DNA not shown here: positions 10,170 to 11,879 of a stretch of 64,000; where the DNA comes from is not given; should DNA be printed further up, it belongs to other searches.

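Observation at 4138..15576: Glycan-biosynthesis island combining Kdo-pathway genes, a sulfotransferase and a GT39/GtrB pair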

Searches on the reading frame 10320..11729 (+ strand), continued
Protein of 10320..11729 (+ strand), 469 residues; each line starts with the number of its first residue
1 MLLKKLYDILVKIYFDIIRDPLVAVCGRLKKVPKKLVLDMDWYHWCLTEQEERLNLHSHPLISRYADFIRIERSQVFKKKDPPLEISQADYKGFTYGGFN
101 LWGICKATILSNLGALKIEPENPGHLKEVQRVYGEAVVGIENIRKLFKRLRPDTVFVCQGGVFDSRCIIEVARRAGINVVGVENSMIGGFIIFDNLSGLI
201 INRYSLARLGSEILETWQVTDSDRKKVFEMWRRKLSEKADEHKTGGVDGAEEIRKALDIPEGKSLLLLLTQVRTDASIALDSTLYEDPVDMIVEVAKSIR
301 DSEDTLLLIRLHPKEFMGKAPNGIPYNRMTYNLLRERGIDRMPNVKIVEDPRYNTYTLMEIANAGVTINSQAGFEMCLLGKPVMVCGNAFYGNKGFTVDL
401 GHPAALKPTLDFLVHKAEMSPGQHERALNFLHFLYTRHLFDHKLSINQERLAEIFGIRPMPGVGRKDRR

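Call 27: find_encoding_contigs(protein=P0006, flank=10000, max_places=1)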
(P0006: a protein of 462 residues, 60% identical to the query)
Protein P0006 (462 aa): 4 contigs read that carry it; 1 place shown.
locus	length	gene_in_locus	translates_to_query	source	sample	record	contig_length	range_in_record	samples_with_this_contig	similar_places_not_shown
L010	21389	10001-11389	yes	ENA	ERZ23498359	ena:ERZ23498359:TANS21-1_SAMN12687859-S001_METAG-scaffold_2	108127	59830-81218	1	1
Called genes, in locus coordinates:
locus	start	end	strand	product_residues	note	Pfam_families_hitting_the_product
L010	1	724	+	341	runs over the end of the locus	PF01300:Sua5_yciO_yrdC, PF03481:Sua5_C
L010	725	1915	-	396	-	PF02638:GHL10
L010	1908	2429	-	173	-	PF00156:Pribosyltran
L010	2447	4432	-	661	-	PF03030:H_PPase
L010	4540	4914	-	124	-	PF00072:Response_reg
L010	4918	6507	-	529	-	PF00497:SBP_bac_3, PF00512:HisKA, PF02518:HATPase_c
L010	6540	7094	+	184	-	-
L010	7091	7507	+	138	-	PF00892:EamA, PF06800:Sugar_transport (weak)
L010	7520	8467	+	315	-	PF26233:NicX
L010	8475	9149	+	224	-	PF00483:NTP_transferase (weak), PF01128:IspD, PF02348:CTP_transf_3 (weak), PF12804:NTP_transf_3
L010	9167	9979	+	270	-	PF00685:Sulfotransfer_1, PF13469:Sulfotransfer_3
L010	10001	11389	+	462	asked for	PF05159:Capsule_synth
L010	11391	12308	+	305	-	PF00535:Glycos_transf_2, PF10111:Glyco_tranf_2_2, PF13641:Glyco_tranf_2_3, PF13632:Glyco_trans_2_3 (weak)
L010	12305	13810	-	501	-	PF01943:Polysacc_synt, PF13440:Polysacc_synt_3, PF01554:MatE (weak)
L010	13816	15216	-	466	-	PF02366:PMT (weak)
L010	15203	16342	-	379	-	PF13439:Glyco_transf_4, PF13579:Glyco_trans_4_4, PF13477:Glyco_trans_4_2, PF20706:GT4-conflict, PF00534:Glycos_transf_1, PF13692:Glyco_trans_1_4, PF13524:Glyco_trans_1_2 (weak)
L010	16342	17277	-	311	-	PF00535:Glycos_transf_2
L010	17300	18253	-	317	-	PF00535:Glycos_transf_2, PF10111:Glyco_tranf_2_2, PF13641:Glyco_tranf_2_3, PF13632:Glyco_trans_2_3 (weak)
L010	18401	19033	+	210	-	-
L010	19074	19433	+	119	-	PF23198:PDE8A_N (weak), PF00072:Response_reg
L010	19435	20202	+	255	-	PF00515:TPR_1 (faint), PF07719:TPR_2 (faint), PF13424:TPR_12 (faint), PF13432:TPR_16 (weak), PF00641:Zn_ribbon_RanBP (weak)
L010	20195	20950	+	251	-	PF01048:PNP_UDP_1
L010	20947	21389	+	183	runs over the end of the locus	PF01965:DJ-1_PfpI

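Call 28: find_encoding_contigs(protein=P0013, flank=10000, max_places=1)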
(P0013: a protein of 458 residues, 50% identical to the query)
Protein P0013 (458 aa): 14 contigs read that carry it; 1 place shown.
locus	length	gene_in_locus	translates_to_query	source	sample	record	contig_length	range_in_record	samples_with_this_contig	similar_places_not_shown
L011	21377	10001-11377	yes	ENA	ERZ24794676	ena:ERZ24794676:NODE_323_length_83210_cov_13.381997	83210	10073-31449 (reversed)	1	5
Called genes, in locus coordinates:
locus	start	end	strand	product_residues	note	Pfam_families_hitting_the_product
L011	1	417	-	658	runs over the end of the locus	PF03030:H_PPase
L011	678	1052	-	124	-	PF00072:Response_reg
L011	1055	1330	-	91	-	PF02518:HATPase_c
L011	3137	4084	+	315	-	PF26233:NicX, PF02073:Peptidase_M29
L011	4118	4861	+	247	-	PF00483:NTP_transferase (weak), PF01128:IspD, PF12804:NTP_transf_3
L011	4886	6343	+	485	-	PF01943:Polysacc_synt, PF04506:Rft-1 (weak), PF13440:Polysacc_synt_3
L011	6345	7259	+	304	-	PF13489:Methyltransf_23, PF13649:Methyltransf_25, PF13847:Methyltransf_31, PF08241:Methyltransf_11, PF08242:Methyltransf_12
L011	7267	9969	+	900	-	PF12838:Fer4_7, PF13187:Fer4_9, PF13237:Fer4_10 (weak), PF00037:Fer4 (weak), PF12797:Fer4_2 (weak), PF04422:FrhB_FdhB_N, PF04432:FrhB_FdhB_C, PF04230:PS_pyruv_trans, +3 more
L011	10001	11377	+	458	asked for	PF05159:Capsule_synth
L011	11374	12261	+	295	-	PF00535:Glycos_transf_2, PF10111:Glyco_tranf_2_2 (weak), PF13641:Glyco_tranf_2_3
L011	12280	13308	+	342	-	PF00535:Glycos_transf_2, PF13641:Glyco_tranf_2_3, PF13632:Glyco_trans_2_3 (weak)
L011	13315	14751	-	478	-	PF13231:PMT_2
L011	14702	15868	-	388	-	PF13477:Glyco_trans_4_2 (weak), PF13439:Glyco_transf_4, PF13579:Glyco_trans_4_4, PF20706:GT4-conflict, PF00534:Glycos_transf_1, PF13692:Glyco_trans_1_4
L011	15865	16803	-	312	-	PF00535:Glycos_transf_2, PF10111:Glyco_tranf_2_2 (weak)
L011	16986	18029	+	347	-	PF00535:Glycos_transf_2, PF13641:Glyco_tranf_2_3 (weak)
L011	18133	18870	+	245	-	-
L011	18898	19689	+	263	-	PF05170:AsmA (weak), PF05359:DUF748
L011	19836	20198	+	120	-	PF00072:Response_reg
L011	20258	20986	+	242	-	-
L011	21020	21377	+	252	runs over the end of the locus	PF01048:PNP_UDP_1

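Call 29: find_encoding_contigs(protein=P0015, flank=10000, max_places=1)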
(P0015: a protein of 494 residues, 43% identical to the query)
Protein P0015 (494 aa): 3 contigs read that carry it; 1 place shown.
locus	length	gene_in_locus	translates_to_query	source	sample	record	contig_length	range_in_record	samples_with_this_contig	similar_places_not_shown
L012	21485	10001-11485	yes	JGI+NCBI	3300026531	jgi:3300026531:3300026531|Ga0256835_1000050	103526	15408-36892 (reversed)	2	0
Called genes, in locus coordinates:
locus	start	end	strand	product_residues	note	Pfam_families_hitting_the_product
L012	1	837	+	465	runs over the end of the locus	PF12390:Se-cys_synth_N, PF03841:SelA, PF01212:Beta_elim_lyase (weak)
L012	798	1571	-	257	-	PF06750:A24_N_bact, PF01478:Peptidase_A24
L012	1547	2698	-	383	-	PF13439:Glyco_transf_4, PF13579:Glyco_trans_4_4, PF13477:Glyco_trans_4_2, PF00534:Glycos_transf_1, PF13692:Glyco_trans_1_4, PF13524:Glyco_trans_1_2, PF20706:GT4-conflict (weak)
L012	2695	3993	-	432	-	PF01593:Amino_oxidase, PF13450:NAD_binding_8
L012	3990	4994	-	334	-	PF00953:Glycos_transf_4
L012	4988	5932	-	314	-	PF00535:Glycos_transf_2, PF13641:Glyco_tranf_2_3, PF13632:Glyco_trans_2_3 (weak)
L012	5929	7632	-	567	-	-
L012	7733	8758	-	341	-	PF13439:Glyco_transf_4, PF20706:GT4-conflict (weak), PF00534:Glycos_transf_1, PF13692:Glyco_trans_1_4, PF13524:Glyco_trans_1_2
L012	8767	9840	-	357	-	PF13439:Glyco_transf_4, PF00534:Glycos_transf_1, PF13692:Glyco_trans_1_4, PF13524:Glyco_trans_1_2, PF20706:GT4-conflict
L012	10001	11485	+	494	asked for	PF05159:Capsule_synth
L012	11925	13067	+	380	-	PF03023:MurJ (weak), PF01554:MatE (weak)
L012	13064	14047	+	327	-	PF00535:Glycos_transf_2, PF10111:Glyco_tranf_2_2, PF13641:Glyco_tranf_2_3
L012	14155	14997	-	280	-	PF00427:PBS_linker_poly (weak), PF13946:DUF4214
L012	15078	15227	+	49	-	-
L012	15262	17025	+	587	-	PF00654:Voltage_CLC, PF00571:CBS (weak)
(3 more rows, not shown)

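Call 30: find_encoding_contigs(protein=P0019, flank=10000, max_places=1)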
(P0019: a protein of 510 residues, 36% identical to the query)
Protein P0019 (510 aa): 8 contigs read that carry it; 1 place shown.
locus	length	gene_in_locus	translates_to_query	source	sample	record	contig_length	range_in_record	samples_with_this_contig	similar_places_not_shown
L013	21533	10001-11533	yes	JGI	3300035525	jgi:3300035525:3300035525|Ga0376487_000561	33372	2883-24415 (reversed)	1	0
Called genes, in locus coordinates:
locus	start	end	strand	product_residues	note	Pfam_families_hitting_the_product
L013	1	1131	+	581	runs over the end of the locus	PF07584:BatA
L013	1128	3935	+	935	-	PF13519:VWA_2, PF00092:VWA, PF13519:VWA_2, PF13768:VWA_3 (weak)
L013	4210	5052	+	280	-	PF01061:ABC2_membrane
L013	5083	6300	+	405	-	PF00005:ABC_tran, PF13304:AAA_21 (faint)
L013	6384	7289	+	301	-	PF13489:Methyltransf_23, PF08241:Methyltransf_11, PF08242:Methyltransf_12, PF13649:Methyltransf_25, PF13847:Methyltransf_31 (weak)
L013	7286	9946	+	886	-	PF12838:Fer4_7, PF13187:Fer4_9 (weak), PF14697:Fer4_21 (weak), PF12797:Fer4_2 (weak), PF12837:Fer4_6 (weak), PF04422:FrhB_FdhB_N, PF04432:FrhB_FdhB_C, PF04230:PS_pyruv_trans, +3 more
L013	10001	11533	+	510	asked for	PF05159:Capsule_synth (weak)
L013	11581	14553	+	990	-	PF00535:Glycos_transf_2, PF10111:Glyco_tranf_2_2, PF13641:Glyco_tranf_2_3, PF13692:Glyco_trans_1_4 (faint), PF01973:MptE-like, PF00534:Glycos_transf_1 (weak)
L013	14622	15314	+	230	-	PF02348:CTP_transf_3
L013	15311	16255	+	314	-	PF00389:2-Hacid_dh, PF02826:2-Hacid_dh_C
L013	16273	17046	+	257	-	PF03328:HpcH_HpaI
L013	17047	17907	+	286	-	PF01973:MptE-like (weak)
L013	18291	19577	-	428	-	PF00534:Glycos_transf_1, PF20706:GT4-conflict, PF13692:Glyco_trans_1_4, PF13524:Glyco_trans_1_2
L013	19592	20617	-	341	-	PF00535:Glycos_transf_2, PF10111:Glyco_tranf_2_2 (faint), PF13506:Glyco_transf_21 (weak)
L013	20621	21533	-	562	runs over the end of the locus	PF13231:PMT_2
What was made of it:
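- The distant homologue in L013 lies next to a CMP-sugar synthetase (call 30). The L013 homologue lies next to an HpcH/HpaI aldolase, a 2-hydroxyacid dehydrogenase and CTP_transf_3, which is a non-Kdo-looking pathway (call 30).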

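Call 53: predict_structure(alignment_id=A1)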
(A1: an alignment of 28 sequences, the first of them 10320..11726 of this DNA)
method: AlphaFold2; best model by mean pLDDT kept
length: 469 residues; sequences in the alignment: 28
mean_pLDDT: 87.2   pTM: 0.86
mean pLDDT of the five models: 87.2, 86.9, 86.5, 84.9, 84.2
residues with pLDDT >= 90: 269; 70-90: 159; 50-70: 31; < 50: 10
segments of 3 or more residues with pLDDT < 50: 200-202, 463-469
pLDDT, mean of each block of 10 residues (from residue 1): 78 75 72 82 76 90 89 82 82 94 93 88 92 94 93 89 90 92 88 75 56 79 95 83 86 96 96 87 88 96 95 85 85 96 96 95 96 96 94 93 96 95 96 92 92 80 40
secondary structure, 60 per line:
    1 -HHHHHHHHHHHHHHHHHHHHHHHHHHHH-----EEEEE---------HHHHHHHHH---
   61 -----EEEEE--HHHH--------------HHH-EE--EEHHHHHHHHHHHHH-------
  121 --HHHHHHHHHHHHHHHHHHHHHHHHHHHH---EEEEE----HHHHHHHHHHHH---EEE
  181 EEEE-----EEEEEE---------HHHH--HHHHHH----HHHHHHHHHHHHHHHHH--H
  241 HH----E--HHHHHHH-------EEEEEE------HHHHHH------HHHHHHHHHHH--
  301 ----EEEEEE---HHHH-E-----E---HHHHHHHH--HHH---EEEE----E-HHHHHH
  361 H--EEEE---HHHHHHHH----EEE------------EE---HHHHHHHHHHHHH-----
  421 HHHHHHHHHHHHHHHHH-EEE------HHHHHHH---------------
elements in order: H2-29 E35-39 H49-57 E66-70 H73-76 H101-113 H123-150 E154-158 H163-174 E178-184 E190-195 H205-208 H211-216 H221-237 H250-256 E264-269 H276-281 H288-298 E305-310 H314-317 H329-336 E345-348 H355-361 E364-367 H371-378 E383-385 H403-415 H421-437 E439-441 H448-454
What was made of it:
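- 10320..11729 (+): Single-module KpsC-like retaining beta-Kdo (ulosonic-acid) glycosyltransferase. The AF2 model has pLDDT 87 (call 53).
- On Retaining beta-Kdo glycosyltransferases (GT107 KpsC/KpsS, GT99 WbbB, GT140 KrkA): The AF2 model has pLDDT 87.2 and pTM 0.86 (call 53).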

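Call 74: search_solved_structures(query=A1, max_evalue=1, show_alignments=3)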
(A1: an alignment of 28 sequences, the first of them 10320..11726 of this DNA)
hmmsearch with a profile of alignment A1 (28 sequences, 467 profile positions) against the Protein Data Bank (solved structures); distinct sequences matched with E-value up to 1: 10.
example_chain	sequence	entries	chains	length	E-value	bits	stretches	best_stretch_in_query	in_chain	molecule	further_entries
6mgd_A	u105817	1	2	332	1.8e-08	37.1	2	358-404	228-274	Capsular polysaccharide export system protein KpsC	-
6mgb_A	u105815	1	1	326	2.4e-06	30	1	349-405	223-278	Capsular polysaccharide export system protein KpsC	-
6mgc_A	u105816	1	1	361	0.00021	23.6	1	356-411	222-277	Capsule polysaccharide export protein KpsC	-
8fuw_A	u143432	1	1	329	0.00044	22.6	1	356-411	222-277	Capsule polysaccharide export protein KpsC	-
8fux_A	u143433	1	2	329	0.00046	22.5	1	356-411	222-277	Capsule polysaccharide export protein KpsC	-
8csd_A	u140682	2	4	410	0.00069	21.9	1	354-397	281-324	N-acetyl glucosaminyl transferase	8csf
8cse_A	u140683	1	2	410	0.00071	21.9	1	354-397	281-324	N-acetyl glucosaminyl transferase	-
5fa0_A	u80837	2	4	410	0.00071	21.9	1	354-397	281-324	Putative N-acetyl glucosaminyl transferase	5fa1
8csb_A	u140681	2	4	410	0.00072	21.9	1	354-397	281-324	N-acetyl glucosaminyl transferase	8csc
8hew_A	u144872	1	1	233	0.97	11.6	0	68-147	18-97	14-3-3 protein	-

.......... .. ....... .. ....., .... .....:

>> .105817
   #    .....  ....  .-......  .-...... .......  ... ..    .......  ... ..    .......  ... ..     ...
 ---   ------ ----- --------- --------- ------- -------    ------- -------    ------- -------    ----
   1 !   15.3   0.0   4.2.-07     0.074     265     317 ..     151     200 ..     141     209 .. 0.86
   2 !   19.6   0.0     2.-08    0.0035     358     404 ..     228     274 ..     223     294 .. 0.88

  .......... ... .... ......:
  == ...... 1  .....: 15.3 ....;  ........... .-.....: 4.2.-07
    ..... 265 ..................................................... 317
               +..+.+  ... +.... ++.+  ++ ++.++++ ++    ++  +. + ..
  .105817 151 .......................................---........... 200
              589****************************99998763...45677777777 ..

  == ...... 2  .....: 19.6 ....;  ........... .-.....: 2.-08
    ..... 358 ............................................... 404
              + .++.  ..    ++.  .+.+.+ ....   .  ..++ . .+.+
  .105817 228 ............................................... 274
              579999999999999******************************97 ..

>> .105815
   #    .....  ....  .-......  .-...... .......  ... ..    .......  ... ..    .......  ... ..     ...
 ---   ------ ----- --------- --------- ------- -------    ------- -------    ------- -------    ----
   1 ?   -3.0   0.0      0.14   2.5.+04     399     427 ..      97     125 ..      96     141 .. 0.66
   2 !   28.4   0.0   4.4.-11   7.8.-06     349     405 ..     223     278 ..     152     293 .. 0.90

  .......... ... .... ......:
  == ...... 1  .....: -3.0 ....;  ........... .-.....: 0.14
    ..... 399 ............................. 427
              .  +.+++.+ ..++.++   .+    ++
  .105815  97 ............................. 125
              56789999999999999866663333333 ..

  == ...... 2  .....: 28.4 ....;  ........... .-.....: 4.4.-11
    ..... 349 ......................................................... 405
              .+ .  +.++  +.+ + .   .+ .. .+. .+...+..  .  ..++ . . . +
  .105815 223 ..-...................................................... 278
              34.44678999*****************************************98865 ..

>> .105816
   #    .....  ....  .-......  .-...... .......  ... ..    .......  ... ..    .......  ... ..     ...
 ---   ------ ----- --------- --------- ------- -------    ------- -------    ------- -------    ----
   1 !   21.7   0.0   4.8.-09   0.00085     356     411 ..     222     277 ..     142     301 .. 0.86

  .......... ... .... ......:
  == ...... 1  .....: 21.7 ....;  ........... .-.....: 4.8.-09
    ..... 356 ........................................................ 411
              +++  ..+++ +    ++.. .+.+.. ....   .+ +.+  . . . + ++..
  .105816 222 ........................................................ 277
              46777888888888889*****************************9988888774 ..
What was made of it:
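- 10320..11729 (+): The family profile hits only KpsC (E 1.8e-8) and WbbB in the PDB, with QVxTDAS and HP aligned to the catalytic motifs (call 74).
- The family profile hits only KpsC and WbbB in the PDB, with motif-to-motif alignment (call 74).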
